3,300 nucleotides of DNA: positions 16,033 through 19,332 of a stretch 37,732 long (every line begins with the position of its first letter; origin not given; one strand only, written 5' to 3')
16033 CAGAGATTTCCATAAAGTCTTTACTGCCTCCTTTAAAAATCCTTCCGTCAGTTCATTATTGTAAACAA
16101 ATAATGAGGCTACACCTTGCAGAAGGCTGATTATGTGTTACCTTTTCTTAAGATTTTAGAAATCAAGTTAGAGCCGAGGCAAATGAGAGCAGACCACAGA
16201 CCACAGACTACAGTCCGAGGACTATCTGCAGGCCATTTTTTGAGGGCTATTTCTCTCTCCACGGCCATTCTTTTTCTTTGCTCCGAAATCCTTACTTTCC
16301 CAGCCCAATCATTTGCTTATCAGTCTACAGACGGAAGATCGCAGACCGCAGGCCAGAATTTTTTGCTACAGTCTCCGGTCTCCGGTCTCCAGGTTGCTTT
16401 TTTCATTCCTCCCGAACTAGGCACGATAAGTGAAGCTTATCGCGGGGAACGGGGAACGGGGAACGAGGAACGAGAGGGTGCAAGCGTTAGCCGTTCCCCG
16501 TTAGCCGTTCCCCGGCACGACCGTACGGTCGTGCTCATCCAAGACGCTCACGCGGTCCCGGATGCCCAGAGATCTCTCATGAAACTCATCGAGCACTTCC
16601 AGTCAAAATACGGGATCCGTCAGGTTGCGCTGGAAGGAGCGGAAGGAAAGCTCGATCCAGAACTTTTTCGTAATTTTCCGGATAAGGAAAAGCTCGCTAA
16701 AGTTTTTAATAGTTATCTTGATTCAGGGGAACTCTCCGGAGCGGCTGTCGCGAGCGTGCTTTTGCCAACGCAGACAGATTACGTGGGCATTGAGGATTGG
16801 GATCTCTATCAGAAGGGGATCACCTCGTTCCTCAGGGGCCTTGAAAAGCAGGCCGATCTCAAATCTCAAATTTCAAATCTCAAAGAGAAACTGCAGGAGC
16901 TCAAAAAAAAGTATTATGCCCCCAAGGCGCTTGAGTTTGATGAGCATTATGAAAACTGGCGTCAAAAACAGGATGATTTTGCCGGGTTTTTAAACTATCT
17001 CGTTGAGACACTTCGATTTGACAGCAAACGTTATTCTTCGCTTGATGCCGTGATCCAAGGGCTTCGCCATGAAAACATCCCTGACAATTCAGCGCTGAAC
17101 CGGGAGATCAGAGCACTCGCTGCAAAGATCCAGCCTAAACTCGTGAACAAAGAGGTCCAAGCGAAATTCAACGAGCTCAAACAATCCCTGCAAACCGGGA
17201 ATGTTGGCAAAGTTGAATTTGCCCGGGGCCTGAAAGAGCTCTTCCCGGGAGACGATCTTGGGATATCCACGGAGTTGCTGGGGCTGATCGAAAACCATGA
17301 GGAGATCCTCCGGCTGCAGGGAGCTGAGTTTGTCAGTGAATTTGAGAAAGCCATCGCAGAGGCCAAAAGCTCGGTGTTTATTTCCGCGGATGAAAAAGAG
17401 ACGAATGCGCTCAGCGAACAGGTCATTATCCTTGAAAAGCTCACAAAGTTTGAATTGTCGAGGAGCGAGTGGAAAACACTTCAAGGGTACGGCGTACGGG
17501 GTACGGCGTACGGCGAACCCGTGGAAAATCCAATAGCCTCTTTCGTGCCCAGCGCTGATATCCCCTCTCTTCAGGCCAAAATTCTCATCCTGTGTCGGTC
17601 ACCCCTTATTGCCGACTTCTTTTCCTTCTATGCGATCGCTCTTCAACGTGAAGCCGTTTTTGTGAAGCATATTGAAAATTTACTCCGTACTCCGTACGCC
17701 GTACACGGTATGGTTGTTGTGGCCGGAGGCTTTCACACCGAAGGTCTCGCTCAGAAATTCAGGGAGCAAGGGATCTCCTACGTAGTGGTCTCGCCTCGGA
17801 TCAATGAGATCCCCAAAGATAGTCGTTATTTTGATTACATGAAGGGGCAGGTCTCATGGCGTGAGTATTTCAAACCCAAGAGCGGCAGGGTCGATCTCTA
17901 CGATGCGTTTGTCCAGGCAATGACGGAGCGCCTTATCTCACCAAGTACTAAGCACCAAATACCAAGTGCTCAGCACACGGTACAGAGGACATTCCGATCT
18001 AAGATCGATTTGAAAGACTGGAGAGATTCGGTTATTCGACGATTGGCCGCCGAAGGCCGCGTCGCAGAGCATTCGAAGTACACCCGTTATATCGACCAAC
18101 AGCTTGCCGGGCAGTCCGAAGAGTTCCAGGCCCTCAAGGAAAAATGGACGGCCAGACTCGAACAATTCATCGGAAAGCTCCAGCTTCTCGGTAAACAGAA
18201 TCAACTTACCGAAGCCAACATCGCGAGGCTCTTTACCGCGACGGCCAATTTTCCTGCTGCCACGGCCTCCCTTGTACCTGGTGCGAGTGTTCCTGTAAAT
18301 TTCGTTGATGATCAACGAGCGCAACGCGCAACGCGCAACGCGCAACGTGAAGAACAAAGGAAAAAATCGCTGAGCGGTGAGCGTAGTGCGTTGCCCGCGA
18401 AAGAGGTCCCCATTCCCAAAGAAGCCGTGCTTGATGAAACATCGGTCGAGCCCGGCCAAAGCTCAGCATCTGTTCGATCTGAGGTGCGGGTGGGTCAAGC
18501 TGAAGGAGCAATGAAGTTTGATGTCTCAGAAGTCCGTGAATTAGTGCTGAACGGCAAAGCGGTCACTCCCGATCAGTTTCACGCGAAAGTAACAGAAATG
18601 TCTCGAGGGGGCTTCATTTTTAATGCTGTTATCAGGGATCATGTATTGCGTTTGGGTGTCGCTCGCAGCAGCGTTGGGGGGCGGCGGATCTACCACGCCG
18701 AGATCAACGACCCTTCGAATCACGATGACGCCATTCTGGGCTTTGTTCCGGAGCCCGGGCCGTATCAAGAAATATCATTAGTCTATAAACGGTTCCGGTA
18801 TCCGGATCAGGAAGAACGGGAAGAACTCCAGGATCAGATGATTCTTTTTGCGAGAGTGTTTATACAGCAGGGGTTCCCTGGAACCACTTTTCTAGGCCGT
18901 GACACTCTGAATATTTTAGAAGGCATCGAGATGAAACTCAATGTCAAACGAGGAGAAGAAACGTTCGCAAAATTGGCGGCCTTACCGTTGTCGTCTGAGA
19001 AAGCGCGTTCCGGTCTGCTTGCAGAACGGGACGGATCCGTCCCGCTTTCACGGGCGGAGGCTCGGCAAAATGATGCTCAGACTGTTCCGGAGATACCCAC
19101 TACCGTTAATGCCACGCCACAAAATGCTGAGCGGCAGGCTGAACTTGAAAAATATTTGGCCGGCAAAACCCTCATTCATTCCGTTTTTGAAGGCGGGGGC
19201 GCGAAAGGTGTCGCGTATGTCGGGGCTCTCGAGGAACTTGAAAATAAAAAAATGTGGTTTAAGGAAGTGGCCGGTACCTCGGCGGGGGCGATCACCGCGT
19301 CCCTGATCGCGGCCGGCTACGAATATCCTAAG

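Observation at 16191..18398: Five arrays of 7-nt tandem repeats, mostly with inverted partner arrays, are embedded in frame in the first 2.3 kb of the giant ORF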

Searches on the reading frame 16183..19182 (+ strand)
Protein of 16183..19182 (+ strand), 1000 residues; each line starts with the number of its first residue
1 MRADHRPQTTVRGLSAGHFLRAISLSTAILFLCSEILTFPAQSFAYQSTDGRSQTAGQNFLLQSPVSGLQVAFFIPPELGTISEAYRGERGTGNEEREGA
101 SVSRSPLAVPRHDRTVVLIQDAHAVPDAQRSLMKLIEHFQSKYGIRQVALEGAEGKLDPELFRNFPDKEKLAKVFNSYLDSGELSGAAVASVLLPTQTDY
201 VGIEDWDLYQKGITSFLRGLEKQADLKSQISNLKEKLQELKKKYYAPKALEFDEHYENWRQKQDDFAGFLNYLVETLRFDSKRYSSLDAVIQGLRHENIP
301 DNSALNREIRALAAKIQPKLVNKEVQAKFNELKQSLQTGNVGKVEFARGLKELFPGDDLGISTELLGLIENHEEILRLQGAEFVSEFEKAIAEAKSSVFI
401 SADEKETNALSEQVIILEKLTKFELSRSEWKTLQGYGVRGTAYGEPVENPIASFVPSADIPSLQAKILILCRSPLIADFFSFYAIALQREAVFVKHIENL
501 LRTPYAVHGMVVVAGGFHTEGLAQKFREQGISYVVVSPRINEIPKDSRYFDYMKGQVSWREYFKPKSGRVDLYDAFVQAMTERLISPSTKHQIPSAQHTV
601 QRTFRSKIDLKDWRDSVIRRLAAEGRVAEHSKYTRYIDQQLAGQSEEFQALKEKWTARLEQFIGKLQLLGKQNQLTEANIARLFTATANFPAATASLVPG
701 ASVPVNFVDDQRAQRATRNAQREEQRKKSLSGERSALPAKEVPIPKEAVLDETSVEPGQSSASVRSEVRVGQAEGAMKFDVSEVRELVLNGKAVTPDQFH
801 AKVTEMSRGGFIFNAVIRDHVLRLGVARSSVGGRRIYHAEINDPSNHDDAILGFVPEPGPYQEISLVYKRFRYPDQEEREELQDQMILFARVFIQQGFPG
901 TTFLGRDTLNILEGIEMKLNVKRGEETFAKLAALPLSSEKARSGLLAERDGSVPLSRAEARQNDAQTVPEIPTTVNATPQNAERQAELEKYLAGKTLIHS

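Call 10: search_protein_families(library=pfam, proteins=[window:16183-19182:+], max_evalue=0.01)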
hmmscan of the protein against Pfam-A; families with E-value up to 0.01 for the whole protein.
window:16183-19182:+ (1000 aa): 1 family
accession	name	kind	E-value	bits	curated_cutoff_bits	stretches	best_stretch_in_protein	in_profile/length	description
PF07028.16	DUF1319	-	0.0059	17.3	28.1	0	281-337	49-107/109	Protein of unknown function (DUF1319)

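Call 15: find_homologous_proteins(query=window:16183-18798:+, max_evalue=0.001)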
Query window:16183-18798:+ (872 aa): 5 proteins with E <= 0.001 among 8000 candidates.
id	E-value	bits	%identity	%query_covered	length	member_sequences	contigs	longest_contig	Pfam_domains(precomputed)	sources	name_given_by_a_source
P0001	5.3e-213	728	51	88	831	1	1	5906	PF01914.24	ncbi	ncbi:MAG: MarC family protein, partial [Candidatus Omnitrophota bacterium]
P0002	4.9e-181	622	44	94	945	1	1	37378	-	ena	-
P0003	1.1e-153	532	42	82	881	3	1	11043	-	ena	-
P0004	3.2e-128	447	47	62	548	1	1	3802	-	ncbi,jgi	ncbi:MAG: hypothetical protein WC484_07595 [Candidatus Omnitrophota bacterium]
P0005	1.4e-93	333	31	72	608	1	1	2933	-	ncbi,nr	ncbi:MAG: hypothetical protein PHN49_12625, partial [Candidatus Omnitrophica bacterium]|nr:hypotheti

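Call 18: find_encoding_contigs(protein=P0002, flank=10000, max_places=3)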
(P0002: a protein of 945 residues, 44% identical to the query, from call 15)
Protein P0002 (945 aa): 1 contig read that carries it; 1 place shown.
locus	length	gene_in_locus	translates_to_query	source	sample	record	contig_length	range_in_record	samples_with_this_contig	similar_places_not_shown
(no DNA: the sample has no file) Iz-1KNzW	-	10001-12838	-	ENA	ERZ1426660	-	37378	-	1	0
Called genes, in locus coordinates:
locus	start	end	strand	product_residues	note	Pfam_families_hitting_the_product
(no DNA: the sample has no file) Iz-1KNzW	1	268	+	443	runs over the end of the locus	PF13173:AAA_14, PF13635:DUF4143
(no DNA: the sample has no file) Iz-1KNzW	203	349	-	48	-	-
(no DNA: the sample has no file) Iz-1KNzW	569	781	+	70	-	-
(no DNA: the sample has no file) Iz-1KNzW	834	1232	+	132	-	PF13567:DUF4131, PF03772:Competence (weak)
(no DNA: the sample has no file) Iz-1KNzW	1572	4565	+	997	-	PF00515:TPR_1 (faint), PF13424:TPR_12 (faint), PF13428:TPR_14 (faint), PF13432:TPR_16 (weak), PF14559:TPR_19 (faint), PF13525:YfiO, PF07719:TPR_2 (weak), PF13174:TPR_6 (weak)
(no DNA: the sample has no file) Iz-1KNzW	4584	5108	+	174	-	PF04390:LptE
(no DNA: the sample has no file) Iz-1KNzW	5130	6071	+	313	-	PF06144:DNA_pol3_delta, PF21694:DNA_pol3_delta_C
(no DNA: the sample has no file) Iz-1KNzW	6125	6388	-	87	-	PF01649:Ribosomal_S20p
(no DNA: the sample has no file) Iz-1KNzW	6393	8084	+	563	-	PF03023:MurJ, PF01554:MatE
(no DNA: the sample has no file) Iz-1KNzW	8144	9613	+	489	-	PF01541:GIY-YIG (weak), PF27096:UvrC_M, PF02151:UVR (weak), PF08459:UvrC_RNaseH_dom, PF12826:HHH_2, PF14520:HHH_5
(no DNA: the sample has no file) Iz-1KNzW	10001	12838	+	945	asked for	-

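Call 19: find_encoding_contigs(protein=P0003, flank=10000, max_places=3)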
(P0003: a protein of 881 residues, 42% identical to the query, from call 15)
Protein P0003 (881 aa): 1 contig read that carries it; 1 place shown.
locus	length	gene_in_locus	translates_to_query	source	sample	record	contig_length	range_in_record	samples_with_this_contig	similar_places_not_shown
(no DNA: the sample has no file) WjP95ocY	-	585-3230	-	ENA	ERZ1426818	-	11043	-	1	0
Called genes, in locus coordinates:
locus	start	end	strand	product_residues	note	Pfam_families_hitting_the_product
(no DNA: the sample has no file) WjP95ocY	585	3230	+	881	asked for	-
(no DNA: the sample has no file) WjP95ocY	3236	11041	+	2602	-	?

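Call 20: find_encoding_contigs(protein=P0001, flank=10000, max_places=3)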
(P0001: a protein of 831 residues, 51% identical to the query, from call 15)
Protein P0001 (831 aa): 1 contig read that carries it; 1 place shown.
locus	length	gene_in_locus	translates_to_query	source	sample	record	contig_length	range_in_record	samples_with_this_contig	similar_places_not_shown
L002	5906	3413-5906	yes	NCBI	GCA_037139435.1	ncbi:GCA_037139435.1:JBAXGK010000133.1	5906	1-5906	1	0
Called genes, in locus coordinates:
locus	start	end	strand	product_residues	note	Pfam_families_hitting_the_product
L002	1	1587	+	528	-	PF03023:MurJ, PF01554:MatE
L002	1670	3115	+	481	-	PF01541:GIY-YIG (weak), PF27096:UvrC_M, PF08459:UvrC_RNaseH_dom, PF12826:HHH_2 (weak), PF14520:HHH_5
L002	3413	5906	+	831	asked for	PF01914:MarC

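Call 21: find_related_loci(query=A1, collection=genome_contigs, flank=10000)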
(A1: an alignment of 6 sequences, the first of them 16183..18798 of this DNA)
Query A1 (872 aa) in genome_contigs; peptide patterns used: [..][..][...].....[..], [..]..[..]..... (x = any residue, [..] = any of these).
312 stretches matched a pattern; 120 encode a relative of the query (tblastn E <= 1e-3); the best 80 are kept; 80 distinct loci.
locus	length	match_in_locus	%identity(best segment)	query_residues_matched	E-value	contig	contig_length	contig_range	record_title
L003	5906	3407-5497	51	2-768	0e+0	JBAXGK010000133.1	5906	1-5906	MAG: Candidatus Omnitrophota bacterium isolate ELA295 MAG295_133, whole genome shotgun sequence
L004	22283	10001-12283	46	6-741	0e+0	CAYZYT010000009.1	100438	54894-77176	MAG TPA_asm: uncultured bacterium isolate SRP272421_co2_334 genome assembly, contig: NODE_199_length_100438_cov_13.02545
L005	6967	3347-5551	47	20-716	0e+0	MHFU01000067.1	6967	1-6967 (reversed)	MAG: Omnitrophica bacterium RIFOXYB12_FULL_50_7 rifoxyb3_full_scaffold_2379, whole genome shotgun sequence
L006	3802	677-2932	46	20-797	0e+0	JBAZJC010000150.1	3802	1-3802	MAG: Candidatus Omnitrophota bacterium isolate SO_2017_LW4_11 scaffold_49131_c1_LW137-91_2017, whole genome shotgun sequ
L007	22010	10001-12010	47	19-694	2e-179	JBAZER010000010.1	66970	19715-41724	MAG: Candidatus Omnitrophota bacterium isolate SO_2017_LW3_130 NODE_842_length_66970_cov_1.741948_LW162_2017, whole geno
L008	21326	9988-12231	44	20-769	1e-177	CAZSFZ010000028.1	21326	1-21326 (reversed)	MAG TPA_asm: uncultured bacterium isolate binchicken_co117_453 genome assembly, contig: NODE_4647_length_21326_cov_23.17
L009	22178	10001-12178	45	7-735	8e-176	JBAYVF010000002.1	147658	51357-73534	MAG: Candidatus Omnitrophota bacterium isolate SO_2016_LW3_53 scaffold00152_LW162_2016, whole genome shotgun sequence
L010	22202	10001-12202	43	20-746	1e-175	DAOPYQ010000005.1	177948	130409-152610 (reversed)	MAG TPA_asm: Candidatus Omnitrophota bacterium isolate AMR_MDS_1310 NODE_24_length_177948_cov_8.125126, whole genome sho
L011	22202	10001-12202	45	20-769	3e-174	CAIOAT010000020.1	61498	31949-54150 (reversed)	MAG: Candidatus Omnitrophica bacterium isolate AM-2014-D6_bin-627 genome assembly, contig: bin-627:20/50, whole genome s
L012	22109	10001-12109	43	2-701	2e-163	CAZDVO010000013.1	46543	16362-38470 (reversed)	MAG TPA_asm: uncultured bacterium isolate binchicken_co117_427 genome assembly, contig: NODE_1449_length_46543_cov_8.423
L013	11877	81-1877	39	75-703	1e-134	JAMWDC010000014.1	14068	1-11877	MAG: Candidatus Omnitrophota bacterium isolate QZM4_2.bins.380.Tibet NODE_16957_length_14068_cov_0.930062, whole genome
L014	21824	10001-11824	35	113-709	6e-107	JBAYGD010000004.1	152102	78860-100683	MAG: Candidatus Omnitrophota bacterium isolate SO_2016_GW1_117 scaffold00231_OW334_2016, whole genome shotgun sequence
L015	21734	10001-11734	35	28-683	4e-101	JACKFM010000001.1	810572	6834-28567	MAG: Candidatus Omnitrophota bacterium isolate HK-STAS-OMNI-5 HK-STAS-OMNI-5_1, whole genome shotgun sequence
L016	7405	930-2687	34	75-707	5e-101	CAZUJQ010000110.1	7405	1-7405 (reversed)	MAG TPA_asm: uncultured Planctomycetales bacterium isolate binchicken_co21_390 genome assembly, contig: NODE_10443_lengt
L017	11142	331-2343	30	31-729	3e-99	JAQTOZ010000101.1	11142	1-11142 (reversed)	MAG: Candidatus Omnitrophota bacterium isolate STB_104 NODE_15072_length_11142_cov_3.016977_Sandtown_B, whole genome sho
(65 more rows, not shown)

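Call 52: predict_structure(alignment_id=A1)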
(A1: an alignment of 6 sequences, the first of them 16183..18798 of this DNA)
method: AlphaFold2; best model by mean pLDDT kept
length: 872 residues; sequences in the alignment: 6
mean_pLDDT: 54.8   pTM: 0.50
mean pLDDT of the five models: 54.8, 54.2, 52.6, 47.7, 41.3
residues with pLDDT >= 90: 6; 70-90: 327; 50-70: 160; < 50: 379
segments of 3 or more residues with pLDDT < 50: 1-71, 90-113, 155-161, 438-457, 544-573, 586-608, 642-652, 687-872
pLDDT, mean of each block of 10 residues (from residue 1): 29 24 27 24 22 22 25 66 71 29 26 71 66 85 82 52 58 63 64 71 76 78 83 87 90 84 69 77 79 67 76 81 77 69 79 72 80 71 76 87 85 87 81 61 32 46 79 83 88 86 70 83 85 81 46 39 41 50 47 32 36 59 61 57 45 51 60 55 48 32 24 33 35 26 23 22 19 21 33 32 33 23 20 21 25 24 24 23
secondary structure, 60 per line:
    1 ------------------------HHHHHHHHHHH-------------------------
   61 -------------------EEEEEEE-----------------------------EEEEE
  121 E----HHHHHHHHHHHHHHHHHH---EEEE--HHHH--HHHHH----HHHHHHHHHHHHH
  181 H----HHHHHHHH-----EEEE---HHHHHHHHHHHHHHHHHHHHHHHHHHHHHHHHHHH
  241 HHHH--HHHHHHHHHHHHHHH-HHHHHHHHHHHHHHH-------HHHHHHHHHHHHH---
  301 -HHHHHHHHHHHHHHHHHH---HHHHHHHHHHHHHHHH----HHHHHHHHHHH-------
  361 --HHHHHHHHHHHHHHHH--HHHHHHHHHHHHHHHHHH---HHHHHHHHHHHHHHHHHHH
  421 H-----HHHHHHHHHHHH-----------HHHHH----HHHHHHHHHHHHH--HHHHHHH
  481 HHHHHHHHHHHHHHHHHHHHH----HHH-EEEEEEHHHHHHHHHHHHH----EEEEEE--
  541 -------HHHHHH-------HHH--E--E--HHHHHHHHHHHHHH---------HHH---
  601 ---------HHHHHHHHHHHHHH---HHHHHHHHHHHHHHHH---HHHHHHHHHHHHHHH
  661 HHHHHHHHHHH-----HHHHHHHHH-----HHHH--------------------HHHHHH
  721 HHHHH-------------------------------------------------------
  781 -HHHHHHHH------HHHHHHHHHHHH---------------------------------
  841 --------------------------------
elements in order (helices of 4 or more, strands of 3 or more residues): H25-35 E80-86 E116-121 H126-143 E147-150 H153-156 H159-163 H168-181 H186-193 E199-202 H206-244 H247-261 H263-277 H285-297 H302-319 H323-338 H343-353 H363-378 H381-398 H402-421 H427-438 H450-454 H459-471 H474-501 E510-515 H516-528 E533-538 H548-553 H572-585 H610-623 H627-642 H646-671 H677-685 H691-694 H715-725 H782-789 H796-807

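Call 56: fold_search(model_id=the predicted structure, library=pdb)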
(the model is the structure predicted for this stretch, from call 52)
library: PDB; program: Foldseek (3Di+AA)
matches with E <= 10: 191; with E <= 0.001: 0
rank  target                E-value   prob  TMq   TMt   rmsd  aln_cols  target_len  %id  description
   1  4cei_A                5.6e-02  0.30  0.11  0.10  19.8       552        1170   11  Crystal structure of ADPNP-bound AddAB with a forked DNA substrate (released 2014-03-12)
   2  4ceh_A                9.2e-02  0.28  0.13  0.10  19.2       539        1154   11  Crystal structure of AddAB with a forked DNA substrate (released 2014-03-12)
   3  8r5s_D                2.5e-01  0.13  0.06  0.14  22.2       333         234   14  t113 - De-novo designed soluble homotetramer (released 2024-11-27)
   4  6rw6_A                4.6e-01  0.06  0.06  0.03  50.2       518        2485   13  Cryo-EM structure of Photorhabdus luminescens TcdA1 (released 2019-10-23)
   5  9dmw_A                5.3e-01  0.04  0.07  0.04  32.4       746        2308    9  CryoEM structures of yeast cytoplasmic dynein in the presence of ATP and Lis1. (released 2025-06-04)
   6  7n6g_3O               5.5e-01  0.04  0.05  0.09  43.3       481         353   13  C1 of central pair (released 2022-05-18)
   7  3o1i_A                6.0e-01  0.07  0.05  0.13  38.1       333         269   13  Crystal Structure of the TorS sensor domain - TorT complex in the absence of ligand (released 2011-12-21)
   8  7ane_ag               6.0e-01  0.06  0.07  0.09  35.0       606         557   13  Leishmania Major mitochondrial ribosome (released 2021-06-23)
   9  8j07_8P               6.6e-01  0.05  0.05  0.09  42.5       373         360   13  96nm repeat of human respiratory doublet microtubule and associated axonemal complexes (released 2023-07-26)
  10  8to0_g                6.9e-01  0.05  0.04  0.09  42.5       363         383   14  48-nm repeating structure of doublets from mouse sperm flagella (released 2023-11-01)
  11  8r5s_A                7.9e-01  0.12  0.08  0.18  24.2       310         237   14  t113 - De-novo designed soluble homotetramer (released 2024-11-27)
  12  7n6g_3P               7.9e-01  0.04  0.06  0.10  47.6       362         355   15  C1 of central pair (released 2022-05-18)
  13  7a0g_HHH              7.9e-01  0.03  0.04  0.08  32.5       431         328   12  Structure of the SmhB pore of the tripartite alpha-pore forming toxin, Smh, from Serratia marcescens. (released 2021-03-31)
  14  6ixv_A                9.0e-01  0.08  0.06  0.15  24.2       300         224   14  Crystal structure of SH3BP5-Rab11a (released 2019-03-20)
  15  7rro_B3               9.4e-01  0.04  0.04  0.09  42.4       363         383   15  Structure of the 48-nm repeat doublet microtubule from bovine tracheal cilia (released 2021-10-27)
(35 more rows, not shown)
